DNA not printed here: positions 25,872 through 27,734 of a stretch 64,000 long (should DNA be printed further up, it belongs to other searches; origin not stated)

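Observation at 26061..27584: Stand-alone TPR-PrimPol (AEP) fusion gene immediately after the decayed CRISPR repeats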

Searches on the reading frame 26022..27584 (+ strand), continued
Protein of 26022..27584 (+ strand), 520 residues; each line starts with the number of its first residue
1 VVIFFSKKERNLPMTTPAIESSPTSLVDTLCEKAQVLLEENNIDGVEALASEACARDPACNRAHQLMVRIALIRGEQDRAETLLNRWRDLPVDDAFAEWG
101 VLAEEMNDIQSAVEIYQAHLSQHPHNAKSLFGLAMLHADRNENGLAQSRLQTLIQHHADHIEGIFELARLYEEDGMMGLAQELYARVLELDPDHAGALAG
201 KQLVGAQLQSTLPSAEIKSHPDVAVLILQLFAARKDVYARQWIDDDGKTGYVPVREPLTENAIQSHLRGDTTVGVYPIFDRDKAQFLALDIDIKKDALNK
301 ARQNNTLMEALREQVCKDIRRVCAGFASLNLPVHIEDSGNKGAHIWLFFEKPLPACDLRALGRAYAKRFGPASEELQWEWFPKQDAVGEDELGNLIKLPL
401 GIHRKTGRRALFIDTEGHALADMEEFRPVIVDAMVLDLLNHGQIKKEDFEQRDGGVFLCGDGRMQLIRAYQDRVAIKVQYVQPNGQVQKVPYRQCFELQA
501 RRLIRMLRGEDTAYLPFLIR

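Call 18: find_encoding_contigs(protein=P0003, flank=10000, max_places=3)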
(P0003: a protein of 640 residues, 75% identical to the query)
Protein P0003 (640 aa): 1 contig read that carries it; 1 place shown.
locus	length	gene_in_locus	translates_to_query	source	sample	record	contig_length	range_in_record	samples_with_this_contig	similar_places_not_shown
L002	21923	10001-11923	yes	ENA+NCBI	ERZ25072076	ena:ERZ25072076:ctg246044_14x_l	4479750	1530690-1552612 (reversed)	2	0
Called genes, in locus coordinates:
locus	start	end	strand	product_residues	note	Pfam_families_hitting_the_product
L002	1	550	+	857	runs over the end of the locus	PF00313:CSD (weak)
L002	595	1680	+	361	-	-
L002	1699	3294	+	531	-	PF22335:Cas10-Cmr2_palm2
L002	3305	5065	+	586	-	PF03787:RAMPs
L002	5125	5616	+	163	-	-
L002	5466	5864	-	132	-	PF13340:DUF4096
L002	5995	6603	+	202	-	-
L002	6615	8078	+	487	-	PF03787:RAMPs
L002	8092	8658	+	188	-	PF27799:CRISPR-assoc_Csx19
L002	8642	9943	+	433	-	PF09670:Cas_Cas02710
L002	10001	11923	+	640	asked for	PF13428:TPR_14 (faint), PF13431:TPR_17 (faint), PF14559:TPR_19 (faint), PF13174:TPR_6 (faint), PF22548:AEP-TOTE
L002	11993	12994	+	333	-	PF01867:Cas_Cas1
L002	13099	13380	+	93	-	PF09827:CRISPR_Cas2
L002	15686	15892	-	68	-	-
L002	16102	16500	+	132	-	PF13340:DUF4096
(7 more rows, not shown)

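Call 19: find_encoding_contigs(protein=P0004, flank=10000, max_places=3)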
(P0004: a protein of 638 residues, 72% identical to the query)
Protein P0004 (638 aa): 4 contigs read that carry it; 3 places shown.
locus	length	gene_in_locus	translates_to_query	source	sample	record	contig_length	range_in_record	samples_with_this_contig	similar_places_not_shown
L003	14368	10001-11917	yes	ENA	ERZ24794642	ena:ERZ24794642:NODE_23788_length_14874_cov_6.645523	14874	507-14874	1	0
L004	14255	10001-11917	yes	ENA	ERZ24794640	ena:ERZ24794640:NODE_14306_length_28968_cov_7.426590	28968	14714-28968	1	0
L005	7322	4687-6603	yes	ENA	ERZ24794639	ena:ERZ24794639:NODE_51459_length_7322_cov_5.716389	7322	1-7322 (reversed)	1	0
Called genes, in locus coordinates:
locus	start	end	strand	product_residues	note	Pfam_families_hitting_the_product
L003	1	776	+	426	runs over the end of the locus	?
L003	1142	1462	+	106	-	-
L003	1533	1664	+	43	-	-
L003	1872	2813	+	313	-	PF27225:AF_1859_N, PF10040:CRISPR_Cas6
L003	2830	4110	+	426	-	PF03787:RAMPs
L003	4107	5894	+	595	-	PF12469:Cmr2_N, PF18182:mCpol (faint), PF22335:Cas10-Cmr2_palm2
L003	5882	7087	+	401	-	PF09700:Cas_Cmr3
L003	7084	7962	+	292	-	PF03787:RAMPs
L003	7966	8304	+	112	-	PF09701:Cas_Cmr5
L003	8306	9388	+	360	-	PF03787:RAMPs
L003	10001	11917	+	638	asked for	PF13432:TPR_16 (faint), PF14559:TPR_19 (faint), PF22548:AEP-TOTE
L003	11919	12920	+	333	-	PF01867:Cas_Cas1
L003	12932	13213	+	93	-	PF09827:CRISPR_Cas2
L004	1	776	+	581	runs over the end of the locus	PF09623:Cas_NE0113, PF00158:Sigma54_activat, PF14532:Sigma54_activ_2, PF00004:AAA (weak), PF07724:AAA_2 (weak), PF07728:AAA_5, PF25601:AAA_lid_14, PF02954:HTH_8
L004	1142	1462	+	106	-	-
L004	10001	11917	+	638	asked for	PF13432:TPR_16 (faint), PF14559:TPR_19 (faint), PF22548:AEP-TOTE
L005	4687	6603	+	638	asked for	PF13432:TPR_16 (faint), PF14559:TPR_19 (faint), PF22548:AEP-TOTE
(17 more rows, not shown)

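Call 23: find_related_loci(query=window:26061-27581:+, collection=genome_contigs, flank=6000)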
Query window:26061-27581:+ (507 aa) in genome_contigs; peptide patterns used: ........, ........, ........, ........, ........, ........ (x = any residue, [..] = any of these).
88 stretches matched a pattern; 9 encode a relative of the query (tblastn E <= 1e-3); 8 distinct loci.
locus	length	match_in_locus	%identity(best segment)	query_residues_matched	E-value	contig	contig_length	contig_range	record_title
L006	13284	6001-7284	88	1-422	0e+0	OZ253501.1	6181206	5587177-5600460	MAG: Candidatus Latescibacterota bacterium isolate f485d00f-16df-4488-a4d1-ddfd292eb512 genome assembly, chromosome: 1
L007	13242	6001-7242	91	1-411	0e+0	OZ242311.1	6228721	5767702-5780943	MAG: Candidatus Latescibacterota bacterium isolate bccf755e-c1ee-4055-8c2e-878efcd7d1d4 genome assembly, chromosome: 1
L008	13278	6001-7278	88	1-420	0e+0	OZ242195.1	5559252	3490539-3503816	MAG: Candidatus Latescibacterota bacterium isolate a57e98d2-c2a9-4833-8eaa-f85fbefd33d8 genome assembly, chromosome: 1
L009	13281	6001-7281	88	1-421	0e+0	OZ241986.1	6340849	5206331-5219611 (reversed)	MAG: Candidatus Latescibacterota bacterium isolate 0d522d25-140f-41b3-910f-d932058e053c genome assembly, chromosome: 1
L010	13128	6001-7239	86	1-411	0e+0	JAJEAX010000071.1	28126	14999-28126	MAG: Candidatus Latescibacterota bacterium isolate jk18x7bins.9 k141_196802, whole genome shotgun sequence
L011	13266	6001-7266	75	3-418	0e+0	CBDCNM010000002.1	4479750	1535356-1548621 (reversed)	MAG: Candidatus Latescibacterota bacterium isolate f150df7c-f474-47d5-8e53-e740a55afba2 genome assembly, contig: contig_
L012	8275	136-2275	91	261-507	3e-90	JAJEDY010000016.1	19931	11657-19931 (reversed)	MAG: Candidatus Latescibacterota bacterium isolate p16x33bins.50 k141_1190293, whole genome shotgun sequence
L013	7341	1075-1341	36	394-494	2e-10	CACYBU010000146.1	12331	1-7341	uncultured Methanobrevibacter sp. isolate RUG11794 genome assembly, contig: RUG11794_asm_146, whole genome shotgun seque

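Call 31: search_solved_structures(query=window:26061-27581:+, max_evalue=0.01, show_alignments=2)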
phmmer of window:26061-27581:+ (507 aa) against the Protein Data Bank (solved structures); distinct sequences matched with E-value up to 0.01: 39.
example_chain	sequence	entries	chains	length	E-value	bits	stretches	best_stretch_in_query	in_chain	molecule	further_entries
7nqd_A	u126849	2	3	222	1.5e-31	113.1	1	214-416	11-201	TPR_REGION domain-containing protein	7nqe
7nqf_A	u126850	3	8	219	1.7e-31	112.9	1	214-415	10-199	TPR_REGION domain-containing protein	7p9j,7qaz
9qhb_A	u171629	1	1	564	1.1e-15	60.8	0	92-184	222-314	Engineered tetratricopeptide repeat protein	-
7obi_A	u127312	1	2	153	9.1e-15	57.7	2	87-186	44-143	CTPR-rv4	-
7y4i_A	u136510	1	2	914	6.2e-10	41.8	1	82-192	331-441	Probable UDP-N-acetylglucosamine--peptide N-acetylglucosaminyltransferase SPINDLY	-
7mi4_A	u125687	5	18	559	6.7e-10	41.7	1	406-506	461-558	CRISPR-associated exonuclease Cas4/endonuclease Cas1 fusion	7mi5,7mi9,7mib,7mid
8dtf_A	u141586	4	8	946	7.1e-10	41.6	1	83-192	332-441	Probable UDP-N-acetylglucosamine--peptide N-acetylglucosaminyltransferase SPINDLY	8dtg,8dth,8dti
8bu0_A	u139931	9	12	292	3.9e-08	35.9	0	85-182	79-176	Consensus tetratricopeptide repeat protein | Crystal structure of an 8-repeat consensus TPR superhelix with Zinc. | Monomer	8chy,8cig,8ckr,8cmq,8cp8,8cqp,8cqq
9qhc_A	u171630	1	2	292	9.1e-08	34.7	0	89-184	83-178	Engineered tetratricopeptide repeat protein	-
7cr6_A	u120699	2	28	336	1.6e-06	30.5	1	408-507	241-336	CRISPR-associated endonuclease Cas1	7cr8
7yeh_B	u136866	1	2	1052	3.3e-06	29.5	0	9-142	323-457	UDP-N-acetylglucosamine--peptide N-acetylglucosaminyltransferase 110 kDa subunit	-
7yea_A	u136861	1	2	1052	3.5e-06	29.4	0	9-142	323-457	UDP-N-acetylglucosamine--peptide N-acetylglucosaminyltransferase 110 kDa subunit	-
4n06_A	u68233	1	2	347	3.6e-06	29.4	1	400-498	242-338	CRISPR-associated endonuclease Cas1 1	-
7ntf_A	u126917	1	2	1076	3.8e-06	29.3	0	9-142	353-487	Isoform 1 of UDP-N-acetylglucosamine--peptide N-acetylglucosaminyltransferase 110 kDa subu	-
9gzg_A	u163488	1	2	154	5.5e-06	28.8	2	81-184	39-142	Engineered CTPR protein with glutamic acids for conductivity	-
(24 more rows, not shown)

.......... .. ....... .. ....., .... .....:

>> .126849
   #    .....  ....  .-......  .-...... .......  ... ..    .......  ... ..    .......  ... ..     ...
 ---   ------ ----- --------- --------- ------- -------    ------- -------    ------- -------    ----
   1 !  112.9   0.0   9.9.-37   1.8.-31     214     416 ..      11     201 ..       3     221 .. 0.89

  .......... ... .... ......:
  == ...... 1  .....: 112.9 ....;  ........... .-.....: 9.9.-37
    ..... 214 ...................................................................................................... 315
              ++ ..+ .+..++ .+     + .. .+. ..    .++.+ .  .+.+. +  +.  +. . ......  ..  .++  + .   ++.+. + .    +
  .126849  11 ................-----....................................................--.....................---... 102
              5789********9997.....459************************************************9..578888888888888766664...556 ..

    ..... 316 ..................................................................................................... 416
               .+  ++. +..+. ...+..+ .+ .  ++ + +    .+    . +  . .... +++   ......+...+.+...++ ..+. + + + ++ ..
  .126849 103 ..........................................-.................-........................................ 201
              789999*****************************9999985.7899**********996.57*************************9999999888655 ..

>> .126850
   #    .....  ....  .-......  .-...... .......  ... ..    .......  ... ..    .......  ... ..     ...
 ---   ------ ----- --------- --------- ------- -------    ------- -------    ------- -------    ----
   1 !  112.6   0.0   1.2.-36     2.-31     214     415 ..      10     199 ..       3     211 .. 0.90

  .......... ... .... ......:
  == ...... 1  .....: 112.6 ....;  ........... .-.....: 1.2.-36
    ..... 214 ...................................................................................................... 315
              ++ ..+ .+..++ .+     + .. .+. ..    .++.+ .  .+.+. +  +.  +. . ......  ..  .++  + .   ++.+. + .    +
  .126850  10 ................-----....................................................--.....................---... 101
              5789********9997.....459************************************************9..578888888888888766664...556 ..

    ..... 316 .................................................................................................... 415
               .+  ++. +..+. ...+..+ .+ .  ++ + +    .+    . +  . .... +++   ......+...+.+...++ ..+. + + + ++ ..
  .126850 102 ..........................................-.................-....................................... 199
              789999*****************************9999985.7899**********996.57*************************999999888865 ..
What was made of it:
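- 26703..27287 (+): AEP / Prim-Pol catalytic domain (aa 215-409). Its motifs are present (LALDIDI with the DxD, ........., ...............), but the last ~15 positions of the Pfam profile are missing. The domain also aligns to the crystallised Marinitoga sp. CAPP Prim-Pol domain, 7nqd/7p9j, E 1.5e-31 (call 31).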

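Call 45: find_encoding_contigs(protein=window:26061-27584:+, flank=3000, max_places=6)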
Protein window:26061-27584:+ (507 aa): no gene with exactly this product is on record in the collection.

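Call 46: find_encoding_contigs(protein=window:26022-27584:+, flank=3000, max_places=6)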
Protein window:26022-27584:+ (520 aa): no gene with exactly this product is on record in the collection.

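Call 58: search_protein_families(library=pfam, proteins=[P0001, L001:11234-11923:+], max_evalue=0.1)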
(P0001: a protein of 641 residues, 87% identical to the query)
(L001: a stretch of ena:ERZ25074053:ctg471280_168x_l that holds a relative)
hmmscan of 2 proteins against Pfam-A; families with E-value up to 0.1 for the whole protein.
P0001 (641 aa): 19 families
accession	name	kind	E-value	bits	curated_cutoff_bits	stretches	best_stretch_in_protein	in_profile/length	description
PF22548.2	AEP-TOTE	-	1.3e-48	166.1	27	1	215-427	5-227/230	TOTE conflict system, Archaeo-Eukaryotic Primase domain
PF14559.12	TPR_19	-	5.3e-10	39.9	25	2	92-147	3-58/68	Tetratricopeptide repeat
PF13428.12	TPR_14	-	1.1e-08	35.4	23.5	0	83-122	4-43/44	Tetratricopeptide repeat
PF13432.12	TPR_16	-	4.4e-07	30.7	32.7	1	86-130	3-47/65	Tetratricopeptide repeat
PF13174.12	TPR_6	-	2.3e-06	28.3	26.3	0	152-181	4-33/33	Tetratricopeptide repeat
PF24575.1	TPR_Slam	-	5.8e-06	27.1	35.2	1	56-134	20-101/104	Surface lipoprotein assembly modifier, N-terminal TPR repeats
PF07719.23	TPR_2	-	8.5e-05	22.8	27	0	150-181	3-34/34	Tetratricopeptide repeat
PF13431.12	TPR_17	-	0.00024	21.6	24.4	0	5-31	5-30/34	Tetratricopeptide repeat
PF11855.13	DUF3375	-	0.00077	18.9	28.6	1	572-614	159-201/474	Protein of unknown function (DUF3375)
PF13181.12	TPR_8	-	0.0019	18.6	25.7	0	152-181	5-34/34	Tetratricopeptide repeat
PF13176.12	TPR_7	-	0.0023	18.3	27.9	0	153-180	4-31/36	Tetratricopeptide repeat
PF00515.34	TPR_1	-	0.0023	18.1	27.8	0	153-181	6-34/34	Tetratricopeptide repeat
PF16918.11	PknG_TPR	-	0.0049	16.1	27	1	35-186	80-233/340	Protein kinase G tetratricopeptide repeat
PF21078.2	GDH_HM3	-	0.0056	17.2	24.6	1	194-225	34-65/66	Glutamate dehydrogenase, helical motif 3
PF01896.25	DNA_primase_S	-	0.0062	17.4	26.8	0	369-403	128-162/163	DNA primase small subunit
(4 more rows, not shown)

L001:11234-11923:+ (230 aa): 2 families
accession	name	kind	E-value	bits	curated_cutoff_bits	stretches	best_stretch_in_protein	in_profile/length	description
PF11855.13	DUF3375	-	0.00027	20.4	28.6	1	161-203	159-201/474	Protein of unknown function (DUF3375)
PF22709.1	Mu_Gam-Sipho_Gp157-TOTE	-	0.018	15.4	27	1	171-200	3-32/63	Mu Gam/Sipho_Gp157-like domain of the TOTE conflict systems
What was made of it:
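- The C-terminal domain of the intact orthologue gives a weak hit to Mu_Gam-Sipho_Gp157-TOTE (E 0.018-0.048; call 58).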

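Call 59: search_protein_families(library=ncbifam, proteins=[P0001, P0015], max_evalue=0.00001)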
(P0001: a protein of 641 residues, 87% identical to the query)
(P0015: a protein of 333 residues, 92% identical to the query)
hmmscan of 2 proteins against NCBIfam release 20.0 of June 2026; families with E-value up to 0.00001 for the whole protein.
P0001 (641 aa): 5 families
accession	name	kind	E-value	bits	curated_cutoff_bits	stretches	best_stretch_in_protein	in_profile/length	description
NF040561.1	PrimPol_Msp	equivalog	1.7e-103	347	200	1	66-606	9-513/515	CRISPR-associated primase-polymerase type A1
TIGR02917.1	PEP_TPR_lipo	equivalog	5.4e-12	44.4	312.2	1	21-182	404-567/899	XrtA/PEP-CTERM system TPR-repeat protein PrsT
NF040959.1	MamA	equivalog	2.2e-10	40.3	200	1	58-181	47-172/204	magnetosome protein MamA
NF033758.1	gliding_GltE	equivalog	3.1e-07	29.7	225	1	80-182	86-188/411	adventurous gliding motility TPR repeat lipoprotein GltE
TIGR03939.1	PGA_TPR_OMP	equivalog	2.8e-06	25.8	366.65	1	95-210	101-215/800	poly-beta-1,6 N-acetyl-D-glucosamine export porin PgaA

P0015 (333 aa): 9 families
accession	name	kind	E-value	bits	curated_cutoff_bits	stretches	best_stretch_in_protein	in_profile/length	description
NF049935.1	cas4g_cas1g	exception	3.2e-102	342.8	560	1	3-333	216-546/546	CRISPR-associated endonuclease Cas4g/Cas1g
TIGR03640.1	cas1_DVULG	exception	8.8e-95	317.7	385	1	3-331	5-339/340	type I-C CRISPR-associated endonuclease Cas1c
TIGR04093.1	cas1_CYANO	exception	5e-93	311.7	385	1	3-333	2-334/334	type I-D CRISPR-associated endonuclease Cas1d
TIGR00287.1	cas1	equivalog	1.5e-90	303.6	71.7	1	4-327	2-326/327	CRISPR-associated endonuclease Cas1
TIGR03641.1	cas1_HMARI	exception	4.1e-58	197.2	304.1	1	4-331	3-321/324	type I-B CRISPR-associated endonuclease Cas1b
TIGR03983.1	cas1_MYXAN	equivalog_domain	1.3e-55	188.8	358.05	1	3-333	13-347/347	type I-MYXAN CRISPR-associated endonuclease Cas1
TIGR04329.1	cas1_PREFRAN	exception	3.1e-35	121.8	300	1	29-276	36-274/317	type V CRISPR-associated endonuclease Cas1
TIGR03639.1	cas1_NMENI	exception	5.9e-19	68.4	120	1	10-261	9-242/278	type II CRISPR-associated endonuclease Cas1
TIGR03638.1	cas1_ECOLI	exception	7.2e-07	28.7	215.6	0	150-222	130-204/269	type I-E CRISPR-associated endonuclease Cas1e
